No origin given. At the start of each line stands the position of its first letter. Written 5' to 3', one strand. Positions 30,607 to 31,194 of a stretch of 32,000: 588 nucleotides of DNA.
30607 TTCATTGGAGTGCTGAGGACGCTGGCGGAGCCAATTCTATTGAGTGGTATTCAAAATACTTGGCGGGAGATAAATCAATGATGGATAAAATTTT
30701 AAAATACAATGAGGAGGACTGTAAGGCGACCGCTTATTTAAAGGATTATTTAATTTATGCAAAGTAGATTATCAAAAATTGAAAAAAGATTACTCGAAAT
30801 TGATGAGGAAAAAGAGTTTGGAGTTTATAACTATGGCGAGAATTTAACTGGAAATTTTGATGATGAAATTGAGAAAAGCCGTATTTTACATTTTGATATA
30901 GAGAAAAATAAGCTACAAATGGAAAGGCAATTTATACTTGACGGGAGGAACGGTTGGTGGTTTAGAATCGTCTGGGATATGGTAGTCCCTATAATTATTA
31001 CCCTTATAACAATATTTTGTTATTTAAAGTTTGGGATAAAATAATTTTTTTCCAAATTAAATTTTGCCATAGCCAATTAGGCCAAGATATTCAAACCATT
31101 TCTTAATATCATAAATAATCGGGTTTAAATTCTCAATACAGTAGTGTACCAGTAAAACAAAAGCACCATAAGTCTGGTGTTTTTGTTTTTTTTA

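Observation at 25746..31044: Four-gene nuclease-rich operon: candidate undescribed composite defence system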

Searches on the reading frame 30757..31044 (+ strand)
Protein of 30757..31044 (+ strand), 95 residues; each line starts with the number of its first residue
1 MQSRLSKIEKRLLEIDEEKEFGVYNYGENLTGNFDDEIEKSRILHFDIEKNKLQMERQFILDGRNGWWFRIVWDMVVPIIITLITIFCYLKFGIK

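Call 3: search_protein_families(library=pfam, proteins=[window:30757-31044:+], max_evalue=0.1)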
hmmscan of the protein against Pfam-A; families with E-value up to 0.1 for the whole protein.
window:30757-31044:+ (95 aa): 2 families
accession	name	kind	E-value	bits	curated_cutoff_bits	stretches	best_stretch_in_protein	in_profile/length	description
PF16858.11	CNDH2_C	-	0.044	14.2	32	1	7-43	36-71/130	Condensin II complex subunit CAP-H2 or CNDH2, C-terminal wHTH domain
PF20556.3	DUF6768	-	0.057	13.6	27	1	47-92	24-65/123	Family of unknown function (DUF6768)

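Call 4: search_protein_families(library=padloc, proteins=[window:30757-31044:+], max_evalue=0.1)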
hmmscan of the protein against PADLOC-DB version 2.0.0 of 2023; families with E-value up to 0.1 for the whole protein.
window:30757-31044:+ (95 aa): 0 families

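Call 5: search_protein_families(library=ncbifam, proteins=[window:30757-31044:+], max_evalue=0.1)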
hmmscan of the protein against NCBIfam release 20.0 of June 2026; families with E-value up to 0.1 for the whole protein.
window:30757-31044:+ (95 aa): 0 families

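Call 38: find_homologous_proteins(query=window:30757-31044:+, max_evalue=0.001)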
Query window:30757-31044:+ (95 aa): 1 proteins with E <= 0.001 among 6 candidates.
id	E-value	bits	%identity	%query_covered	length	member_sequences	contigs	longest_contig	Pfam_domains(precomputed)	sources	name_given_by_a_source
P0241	3.0e-57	209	100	100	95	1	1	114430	-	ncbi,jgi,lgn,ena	ncbi:MAG: hypothetical protein WC518_04195 [Patescibacteria group bacterium]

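Call 45: search_protein_representatives(protein=window:30757-31044:+)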
Query: 95 residues. Proteins with E-value up to 0.001 (for the whole library): 63; up to 1e-10: 9; up to 1e-30: 1. The best 63 are listed.
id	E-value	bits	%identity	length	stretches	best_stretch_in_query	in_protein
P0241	9.4e-58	208.8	100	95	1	1-95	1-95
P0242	3.4e-18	82.0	52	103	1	4-90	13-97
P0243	1.4e-16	76.9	46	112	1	5-87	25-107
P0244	2.0e-15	73.2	46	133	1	4-87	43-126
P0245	3.1e-13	66.1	43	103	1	3-86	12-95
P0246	1.6e-12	63.8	50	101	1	3-87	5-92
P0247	3.1e-12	62.9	40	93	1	5-87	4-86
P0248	3.3e-12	62.8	36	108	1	4-88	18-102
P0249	1.0e-10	58.1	40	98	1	1-93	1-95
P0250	1.5e-10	57.5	50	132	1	33-88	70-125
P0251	5.8e-10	55.6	56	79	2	47-95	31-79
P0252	1.8e-09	54.0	54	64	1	43-88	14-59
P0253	2.3e-09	53.7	52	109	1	5-64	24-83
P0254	7.7e-09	52.0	37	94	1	5-94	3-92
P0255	1.7e-08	50.9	40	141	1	4-88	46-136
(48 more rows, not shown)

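Call 52: find_related_loci(query=A3, collection=metagenome_contigs, flank=6000)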
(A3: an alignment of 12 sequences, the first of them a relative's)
Query A3 (95 aa) in metagenome_contigs; peptide patterns used: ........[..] (x = any residue, [..] = any of these).
145 stretches matched a pattern; 19 encode a relative of the query (tblastn E <= 1e-3); 19 distinct loci.
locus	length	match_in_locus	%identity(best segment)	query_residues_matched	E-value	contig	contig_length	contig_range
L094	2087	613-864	53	5-90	3e-25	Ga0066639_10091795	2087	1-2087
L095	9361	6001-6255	49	3-87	8e-25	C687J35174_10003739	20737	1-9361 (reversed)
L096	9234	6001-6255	49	3-87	8e-25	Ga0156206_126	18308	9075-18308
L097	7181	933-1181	51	5-87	5e-24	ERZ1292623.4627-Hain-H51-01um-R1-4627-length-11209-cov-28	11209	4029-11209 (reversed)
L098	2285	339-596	44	2-87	8e-22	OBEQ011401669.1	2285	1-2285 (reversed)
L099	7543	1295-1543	48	5-87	9e-22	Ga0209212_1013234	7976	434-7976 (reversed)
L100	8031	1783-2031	48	5-87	9e-22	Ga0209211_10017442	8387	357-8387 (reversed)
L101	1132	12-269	50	3-88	3e-21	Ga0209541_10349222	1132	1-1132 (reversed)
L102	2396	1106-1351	45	5-87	4e-21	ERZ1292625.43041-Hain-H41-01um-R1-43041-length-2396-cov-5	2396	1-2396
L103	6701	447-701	51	3-87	2e-20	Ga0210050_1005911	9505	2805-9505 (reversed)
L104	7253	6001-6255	51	3-87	2e-20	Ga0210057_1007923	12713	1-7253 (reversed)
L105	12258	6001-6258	44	3-88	1e-20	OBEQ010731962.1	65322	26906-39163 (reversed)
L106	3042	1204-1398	45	23-87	3e-16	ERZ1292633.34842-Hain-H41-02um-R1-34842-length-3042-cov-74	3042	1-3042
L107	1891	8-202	38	1-87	1e-15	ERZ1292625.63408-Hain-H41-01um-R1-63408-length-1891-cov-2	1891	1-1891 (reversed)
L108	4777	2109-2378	37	5-94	4e-15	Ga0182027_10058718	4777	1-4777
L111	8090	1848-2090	34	3-92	8e-7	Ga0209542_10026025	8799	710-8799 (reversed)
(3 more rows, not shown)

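Call 55: search_protein_families(library=pfam, proteins=[L095:244-2661:+, L095:2668-4560:+, L095:4910-5776:+, L104:3401-5947:+, L104:911-2362:+, L111:223-1788:+, L105:5241-5906:+, L097:75-881:+, L106:482-1048:+, L108:1407-2099:+], max_evalue=0.01)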
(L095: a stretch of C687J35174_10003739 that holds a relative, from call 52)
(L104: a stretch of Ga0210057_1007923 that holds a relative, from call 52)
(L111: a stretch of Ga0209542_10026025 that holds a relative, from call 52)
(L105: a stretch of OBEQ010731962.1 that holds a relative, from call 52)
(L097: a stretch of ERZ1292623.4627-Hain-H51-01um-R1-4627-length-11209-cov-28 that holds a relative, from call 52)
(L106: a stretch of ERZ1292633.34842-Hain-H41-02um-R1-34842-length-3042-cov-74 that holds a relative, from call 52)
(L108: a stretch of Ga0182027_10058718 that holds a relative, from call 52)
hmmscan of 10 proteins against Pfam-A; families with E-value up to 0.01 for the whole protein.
L095:244-2661:+ (805 aa): 7 families
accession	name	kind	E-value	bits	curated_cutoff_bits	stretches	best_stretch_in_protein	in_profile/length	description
PF02384.22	N6_Mtase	-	8.1e-54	183.5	20.4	1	134-447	4-304/311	N-6 DNA Methylase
PF01420.25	Methylase_S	-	2.1e-37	129.3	22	2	457-605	5-162/168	Type I restriction modification DNA specificity domain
PF01170.24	UPF0020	-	6.8e-06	26.4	22.3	1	166-329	20-184/197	RMKL-like, methyltransferase domain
PF07669.17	Eco57I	-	1.1e-05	26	25.3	1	255-333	70-156/171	Eco57I restriction-modification methylase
PF02938.19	GAD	-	0.00056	20.5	23.4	1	629-684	26-81/95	GAD domain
PF13847.12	Methyltransf_31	-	0.00075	19.6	27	1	173-268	2-83/145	Methyltransferase domain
PF20473.4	MmeI_Mtase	-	0.0083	15.8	27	0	177-198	22-43/259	MmeI, DNA-methyltransferase domain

L095:2668-4560:+ (630 aa): 7 families
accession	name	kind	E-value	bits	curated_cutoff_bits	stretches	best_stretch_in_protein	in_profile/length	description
PF13175.12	AAA_15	-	8.4e-19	68.9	32.1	1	4-378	3-374/374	AAA ATPase domain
PF13304.12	AAA_21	-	1.3e-13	52.2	27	2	273-379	211-304/304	AAA domain, putative AbiEii toxin, Type IV TA system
PF02463.25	SMC_N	-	9.6e-11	42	40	1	4-53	2-54/220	RecF/RecN/SMC N terminal domain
PF20469.4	OLD-like_TOPRIM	-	6.7e-08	33.4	23.2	1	439-499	5-67/67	Overcoming lysogenization defect protein-like, TOPRIM domain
PF13476.12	AAA_23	-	1.7e-05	26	27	1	6-186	1-172/201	AAA domain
PF13514.12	AAA_27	-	5e-05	23.4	22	1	4-46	3-49/206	AAA domain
PF13555.12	AAA_29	-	0.0019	18.4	27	1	5-46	2-45/61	P-loop containing region of AAA domain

L095:4910-5776:+ (288 aa): 0 families

L104:3401-5947:+ (848 aa): 9 families
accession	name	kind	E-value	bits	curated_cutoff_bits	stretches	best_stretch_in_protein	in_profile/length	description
PF04851.21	ResIII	-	1.8e-40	139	22.5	1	185-337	2-164/164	Type III restriction enzyme, res subunit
PF18766.7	SWI2_SNF2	-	3.4e-17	63.3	26.7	1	190-370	1-190/221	SWI2/SNF2 ATPase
PF08463.15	EcoEI_R_C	-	4.2e-12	46.9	24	1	693-821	2-136/163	EcoEI R protein C-terminal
PF00270.35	DEAD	-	2.5e-09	37.5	26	1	189-337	2-162/167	DEAD/DEAH box helicase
PF00271.37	Helicase_C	-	8.1e-08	32.9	23.5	1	426-531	5-108/110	Helicase conserved C-terminal domain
PF04313.20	HSDR_N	-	2.6e-06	27.9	25.1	1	80-144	123-196/198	Type I restriction enzyme R protein N terminus (HSDR_N)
PF13715.12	CarbopepD_reg_2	-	0.00013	22.3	32.2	1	578-656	1-75/88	CarboxypepD_reg-like domain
PF13588.12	HSDR_N_2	-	0.00027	21.4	25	1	57-145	12-101/110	Type I restriction enzyme R protein N terminus (HSDR_N)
PF13620.12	CarboxypepD_reg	-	0.00053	20.7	32.3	1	578-648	2-73/82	Carboxypeptidase regulatory-like domain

L104:911-2362:+ (483 aa): 6 families
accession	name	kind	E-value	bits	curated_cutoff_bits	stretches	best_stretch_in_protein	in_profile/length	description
PF02384.22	N6_Mtase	-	8.3e-63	213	20.4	1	150-450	2-307/311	N-6 DNA Methylase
PF12161.14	HsdM_N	-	8.3e-14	52.8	24.5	1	16-139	2-134/135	HsdM N-terminal domain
PF01170.24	UPF0020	-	9.3e-06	25.9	22.3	1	185-291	20-133/197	RMKL-like, methyltransferase domain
PF07669.17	Eco57I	-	3.5e-05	24.4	25.3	1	270-366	64-171/171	Eco57I restriction-modification methylase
PF20473.4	MmeI_Mtase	-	0.00017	21.3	27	0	196-256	22-87/259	MmeI, DNA-methyltransferase domain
PF01555.25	N6_N4_Mtase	-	0.0097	16.3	26.7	0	79-205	87-193/221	DNA methylase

L111:223-1788:+ (521 aa): 1 family
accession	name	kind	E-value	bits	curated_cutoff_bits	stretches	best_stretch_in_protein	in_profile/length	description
PF01471.23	PG_binding_1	-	9.9e-07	29.3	23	1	86-137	2-57/57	Putative peptidoglycan binding domain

L105:5241-5906:+ (221 aa): 1 family
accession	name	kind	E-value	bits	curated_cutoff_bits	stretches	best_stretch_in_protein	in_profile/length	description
PF13643.11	DUF4145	-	3.7e-16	59.4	23.1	1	129-204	12-88/88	Domain of unknown function (DUF4145)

L097:75-881:+ (268 aa): 0 families

L106:482-1048:+ (188 aa): 0 families

L108:1407-2099:+ (230 aa): 2 families
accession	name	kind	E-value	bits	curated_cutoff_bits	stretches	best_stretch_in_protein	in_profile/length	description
PF09485.15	CRISPR_Cse2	-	0.0069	17.3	24.6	0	47-141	6-91/137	CRISPR-associated protein Cse2 (CRISPR_cse2)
PF19959.4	EAD4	-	0.007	17.3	27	0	49-77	64-92/123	Effector-associated domain 4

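Call 56: search_protein_families(library=padloc, proteins=[L095:244-2661:+, L095:2668-4560:+, L095:4910-5776:+, L104:3401-5947:+, L104:911-2362:+, L111:223-1788:+, L105:5241-5906:+, L097:75-881:+, L106:482-1048:+, L108:1407-2099:+], max_evalue=0.00001)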
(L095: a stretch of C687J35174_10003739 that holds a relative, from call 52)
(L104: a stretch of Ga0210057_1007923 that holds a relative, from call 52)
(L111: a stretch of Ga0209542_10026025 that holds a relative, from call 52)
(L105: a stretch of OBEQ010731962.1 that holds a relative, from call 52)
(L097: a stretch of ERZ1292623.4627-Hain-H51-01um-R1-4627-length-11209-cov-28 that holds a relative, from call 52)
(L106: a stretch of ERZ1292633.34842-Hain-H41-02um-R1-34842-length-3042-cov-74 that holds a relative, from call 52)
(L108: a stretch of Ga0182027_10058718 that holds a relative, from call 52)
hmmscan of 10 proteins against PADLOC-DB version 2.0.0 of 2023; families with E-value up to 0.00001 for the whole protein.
L095:244-2661:+ (805 aa): 131 families (the best 25 are shown)
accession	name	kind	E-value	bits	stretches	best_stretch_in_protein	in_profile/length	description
PDLC03021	MTase_I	-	3.2e-100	334.3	1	1-450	2-456/491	Type I methyltransferase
PDLC03026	MTase_I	-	5.2e-63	211.9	1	8-441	8-434/487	Type I methyltransferase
PDLC03025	MTase_I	-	1.4e-52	177.2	1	28-374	27-382/569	Type I methyltransferase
PDLC03099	Specificity_I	-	8.5e-42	141.7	2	454-613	3-161/405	Type I specificity subunit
PDLC03624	REase_MTase_IIG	-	6.9e-39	131.5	2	431-793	868-1259/1271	Type IIG restriction enzyme-methyltransferase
PDLC04134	mad2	-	1.2e-35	121.4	1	4-399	139-482/492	mads_2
PDLC03100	Specificity_I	-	2.7e-35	120.5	2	529-785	94-370/392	Type I specificity subunit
PDLC04137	mad5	-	3.9e-35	119.8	2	618-774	2-159/392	mads_5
PDLC03068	Specificity_I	-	1.7e-34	117.7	2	447-599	216-369/403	Type I specificity subunit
PDLC03036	MTase_I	-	2.4e-34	116.7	1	132-362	192-432/635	Type I methyltransferase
PDLC03069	Specificity_I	-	5.3e-34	116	1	539-793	97-377/387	Type I specificity subunit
PDLC03073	Specificity_I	-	1.3e-33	114.9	2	617-783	16-189/437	Type I specificity subunit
PDLC03107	Specificity_I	-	1.8e-33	114.2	2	618-800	2-182/392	Type I specificity subunit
PDLC03169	Specificity_I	-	1.7e-32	111.4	1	615-773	217-381/461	Type I specificity subunit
PDLC03179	Specificity_I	-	2.5e-32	110.6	2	617-783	392-564/589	Type I specificity subunit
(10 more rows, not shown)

L095:2668-4560:+ (630 aa): 93 families (the best 25 are shown)
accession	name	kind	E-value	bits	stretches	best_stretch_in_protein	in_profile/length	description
PDLC02358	Old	-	3.3e-31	106.7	2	328-527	278-479/578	Old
PDLC00278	PtuA1|PtuA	-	2.2e-21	74.6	2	258-411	205-362/436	AAA ATPase domain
PDLC00271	PtuA1|PtuA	-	4.4e-20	70.6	2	336-396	280-341/421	AAA ATPase domain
PDLC02979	AriA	-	2.2e-19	68.5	1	4-378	3-373/373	-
PDLC00310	PtuA1|PtuA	-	1.4e-17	61.9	2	264-393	214-349/443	AAA ATPase domain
PDLC02981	AriAB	-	2.1e-17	61.1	2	322-502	318-500/694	-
PDLC00067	GajA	-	3.9e-17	60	2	3-61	4-64/604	AAA ATPase domain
PDLC00267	PtuA1|PtuA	-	8e-17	59.5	2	334-385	285-336/438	AAA ATPase domain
PDLC02335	AbiLi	-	1.4e-16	58.5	1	4-394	50-254/326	AbiLi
PDLC00311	PtuA1|PtuA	-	1.6e-16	58.3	2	337-393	310-366/455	AAA ATPase domain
PDLC04135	mad3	-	4.1e-16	57.5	1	4-392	2-340/374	mads_3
PDLC02913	ATPase_I-A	-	6.6e-16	56.5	2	212-398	245-423/508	-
PDLC04177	HEC-01A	-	1.5e-15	55.1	1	265-388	231-352/393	-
PDLC00063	GajA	-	1.6e-15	54.8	2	3-62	2-64/679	AAA ATPase domain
PDLC00309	PtuA1|PtuA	-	1.8e-15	54.9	1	337-397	271-331/413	AAA ATPase domain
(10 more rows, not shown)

L095:4910-5776:+ (288 aa): 0 families

L104:3401-5947:+ (848 aa): 17 families
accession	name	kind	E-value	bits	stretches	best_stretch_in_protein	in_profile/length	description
PDLC03049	REase_I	-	4.7e-138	459.5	2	34-554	9-548/807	Type I restriction enzyme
PDLC03047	REase_I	-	1.1e-53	180.4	1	80-532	235-703/1107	Type I restriction enzyme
PDLC03042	REase_I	-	9.6e-41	137.1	1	188-545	446-845/1170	Type I restriction enzyme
PDLC02707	PbeA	-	7e-32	108.8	1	182-545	248-630/672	PbeA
PDLC03658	mREase_IV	-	4.3e-24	82.3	1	204-546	240-559/953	Type IV methyl-directed restriction enzyme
PDLC03659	mREase_IV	-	6.4e-24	81.9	1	198-549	231-570/945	Type IV methyl-directed restriction enzyme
PDLC02704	PbeA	-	5.8e-23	79.2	2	283-545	366-644/682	PbeA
PDLC02706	PbeA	-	5.5e-16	56.3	1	279-379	374-482/722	PbeA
PDLC03597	REase_MTase_IIG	-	9.1e-12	41.3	0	160-248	145-229/1646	Type IIG restriction enzyme-methyltransferase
PDLC02703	PbeA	-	2.8e-11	40.7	0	197-246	253-301/626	PbeA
PDLC03048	REase_I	-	1.5e-10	37.8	1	209-383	272-462/976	Type I restriction enzyme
PDLC02705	PbeA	-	5e-10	36.2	1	301-543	376-631/691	PbeA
PDLC03050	REase_I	-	9.8e-09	33.3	1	667-806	31-168/219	Type I restriction enzyme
PDLC03051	REase_MTase_I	-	3.8e-07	25.6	0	491-542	559-610/1591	Type I restriction enzyme-methyltransferase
PDLC03040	REase_I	-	5.3e-07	25.8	0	320-544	434-679/1029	Type I restriction enzyme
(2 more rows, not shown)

L104:911-2362:+ (483 aa): 32 families (the best 25 are shown)
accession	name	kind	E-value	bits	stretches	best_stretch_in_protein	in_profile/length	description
PDLC03021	MTase_I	-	1.2e-132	441.2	1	16-480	4-487/491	Type I methyltransferase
PDLC03025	MTase_I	-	2.5e-109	364.5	1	17-394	5-383/569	Type I methyltransferase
PDLC03026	MTase_I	-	3.3e-68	229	1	21-422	12-403/487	Type I methyltransferase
PDLC03036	MTase_I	-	4.4e-66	221.6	2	90-394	118-443/635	Type I methyltransferase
PDLC04134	mad2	-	1.3e-44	150.9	1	16-417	142-485/492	mads_2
PDLC03022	MTase_I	-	6.1e-34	115.5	1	131-441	143-469/857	Type I methyltransferase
PDLC03031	MTase_I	-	4.6e-32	109.1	1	142-379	153-400/834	Type I methyltransferase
PDLC03018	MTase_I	-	1.8e-27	94.1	2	94-238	230-372/749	Type I methyltransferase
PDLC03027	MTase_I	-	7e-26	89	1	132-443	117-434/810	Type I methyltransferase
PDLC03240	MTase_II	-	6.3e-23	79.4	1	142-383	152-383/511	Type II methyltransferase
PDLC03029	MTase_I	-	6.8e-21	72.4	1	125-368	127-391/661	Type I methyltransferase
PDLC03033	MTase_I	-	1.4e-20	71.8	1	139-476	162-522/541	Type I methyltransferase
PDLC03019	MTase_I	-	9e-20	68.6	1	142-388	138-382/932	Type I methyltransferase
PDLC03035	MTase_I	-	3.5e-19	66.8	1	128-384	127-389/653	Type I methyltransferase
PDLC03039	MTase_I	-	5e-19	65.9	1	34-400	24-399/708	Type I methyltransferase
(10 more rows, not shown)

L111:223-1788:+ (521 aa): 0 families

L105:5241-5906:+ (221 aa): 1 family
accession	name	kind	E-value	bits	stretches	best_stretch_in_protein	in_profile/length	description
PDLC04109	PD-T7-4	-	9e-09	33.1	1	18-207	12-178/211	-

L097:75-881:+ (268 aa): 0 families

L106:482-1048:+ (188 aa): 0 families

L108:1407-2099:+ (230 aa): 0 families

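Call 67: search_protein_families(library=phrogs, proteins=[window:30757-31044:+], max_evalue=0.01)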
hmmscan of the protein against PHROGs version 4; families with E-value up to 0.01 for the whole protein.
window:30757-31044:+ (95 aa): 0 families

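Call 71: search_protein_families(library=pfam, proteins=[L105:1892-2833:+, L105:2838-3518:+, L105:3524-4432:+, L105:4433-5047:+, L105:6447-6989:+, L105:7234-7767:+, L105:7947-11141:+, L097:1363-2037:+, L106:1475-2443:+, L102:219-902:+], max_evalue=0.001)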
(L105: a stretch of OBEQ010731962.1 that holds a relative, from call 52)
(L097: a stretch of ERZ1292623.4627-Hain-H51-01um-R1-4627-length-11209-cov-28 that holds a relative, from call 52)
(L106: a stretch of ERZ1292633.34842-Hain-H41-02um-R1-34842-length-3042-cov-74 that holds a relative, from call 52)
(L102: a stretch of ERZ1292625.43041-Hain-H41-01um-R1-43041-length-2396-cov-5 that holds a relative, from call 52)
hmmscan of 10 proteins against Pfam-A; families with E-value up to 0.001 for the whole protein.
L105:1892-2833:+ (313 aa): 2 families
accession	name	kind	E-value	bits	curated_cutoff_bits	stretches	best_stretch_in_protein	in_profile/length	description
PF03462.23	PCRF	-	3e-46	158.1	24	1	5-168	2-194/194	PCRF domain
PF00472.26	RF-1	-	2.2e-39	134.4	35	1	178-287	2-116/116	RF-1 domain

L105:2838-3518:+ (226 aa): 6 families
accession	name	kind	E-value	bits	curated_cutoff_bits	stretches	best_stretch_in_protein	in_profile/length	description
PF00005.33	ABC_tran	-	3.2e-37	128.6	25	1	19-165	2-136/137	ABC transporter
PF13304.12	AAA_21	-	1.5e-09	38.8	27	1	135-200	235-303/304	AAA domain, putative AbiEii toxin, Type IV TA system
PF02463.25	SMC_N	-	0.0001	22.2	40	1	29-207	25-209/220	RecF/RecN/SMC N terminal domain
PF13175.12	AAA_15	-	0.0002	21.5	32.1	0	23-90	19-90/374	AAA ATPase domain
PF13191.12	AAA_16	-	0.00021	22.3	32.6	1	27-87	23-81/167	AAA ATPase domain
PF13401.12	AAA_22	-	0.0005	20.8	27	0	28-54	5-31/130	AAA domain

L105:3524-4432:+ (302 aa): 2 families
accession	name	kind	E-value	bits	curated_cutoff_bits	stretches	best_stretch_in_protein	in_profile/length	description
PF18075.7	FtsX_ECD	-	4.6e-18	66.1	23.5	1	58-146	1-89/96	FtsX extracellular domain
PF02687.27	FtsX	-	4.7e-10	40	25.5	1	182-302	3-118/120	FtsX-like permease C-terminal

L105:4433-5047:+ (204 aa): 8 families
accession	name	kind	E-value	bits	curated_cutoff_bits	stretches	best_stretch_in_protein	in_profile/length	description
PF01135.25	PCMT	-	9.7e-53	179.5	20.3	1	7-203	6-205/210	Protein-L-isoaspartate(D-aspartate) O-methyltransferase (PCMT)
PF13847.12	Methyltransf_31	-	2.9e-09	37.2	27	1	73-173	2-109/145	Methyltransferase domain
PF13649.12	Methyltransf_25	-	6.5e-08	33.6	27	1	78-158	1-78/97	Methyltransferase domain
PF01189.24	Methyltr_RsmB-F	-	1e-06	29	27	1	69-152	3-87/199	16S rRNA methyltransferase RsmB/F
PF01209.24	Ubie_methyltran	-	1.9e-06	27.8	20.1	1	65-159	38-131/233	ubiE/COQ5 methyltransferase family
PF01269.23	Fibrillarin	-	5.5e-06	26.1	27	1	67-111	64-108/227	Fibrillarin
PF08241.18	Methyltransf_11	-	8.6e-06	26.7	21.2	1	79-157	1-73/95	Methyltransferase domain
PF13489.12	Methyltransf_23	-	0.00054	20.2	27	0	72-118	20-61/164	Methyltransferase domain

L105:6447-6989:+ (180 aa): 1 family
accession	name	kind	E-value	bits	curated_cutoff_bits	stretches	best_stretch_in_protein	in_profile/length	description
PF00574.28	CLP_protease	-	1.2e-14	55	20.2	1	3-165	17-181/182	Clp protease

L105:7234-7767:+ (177 aa): 0 families

L105:7947-11141:+ (1064 aa): 6 families
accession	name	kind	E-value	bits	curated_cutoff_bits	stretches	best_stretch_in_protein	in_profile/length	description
PF00122.25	E1-E2_ATPase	-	3.1e-40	138.1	28.1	1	330-517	10-181/181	E1-E2 ATPase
PF00689.26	Cation_ATPase_C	-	1.4e-17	64.5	27.3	1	887-1054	1-174/175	Cation transporting ATPase, C-terminus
PF00702.32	Hydrolase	-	2.5e-14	54.6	26.4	1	534-816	2-189/191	haloacid dehalogenase-like hydrolase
PF00690.31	Cation_ATPase_N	-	6.1e-12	45.5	20.4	1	204-267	5-69/69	Cation transporter/ATPase, N-terminus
PF13246.12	Cation_ATPase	-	4.4e-09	36.7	21.7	1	589-646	32-90/91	Cation transport ATPase (P-type)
PF05239.21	PRC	-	2.8e-05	24.5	21.2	0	79-166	3-76/78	PRC-barrel domain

L097:1363-2037:+ (224 aa): 1 family
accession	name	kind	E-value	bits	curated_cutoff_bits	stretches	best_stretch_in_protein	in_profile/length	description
PF01936.24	NYN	-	8.3e-14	52.8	24.2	1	6-182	1-126/145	NYN domain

L106:1475-2443:+ (322 aa): 0 families

L102:219-902:+ (227 aa): 0 families
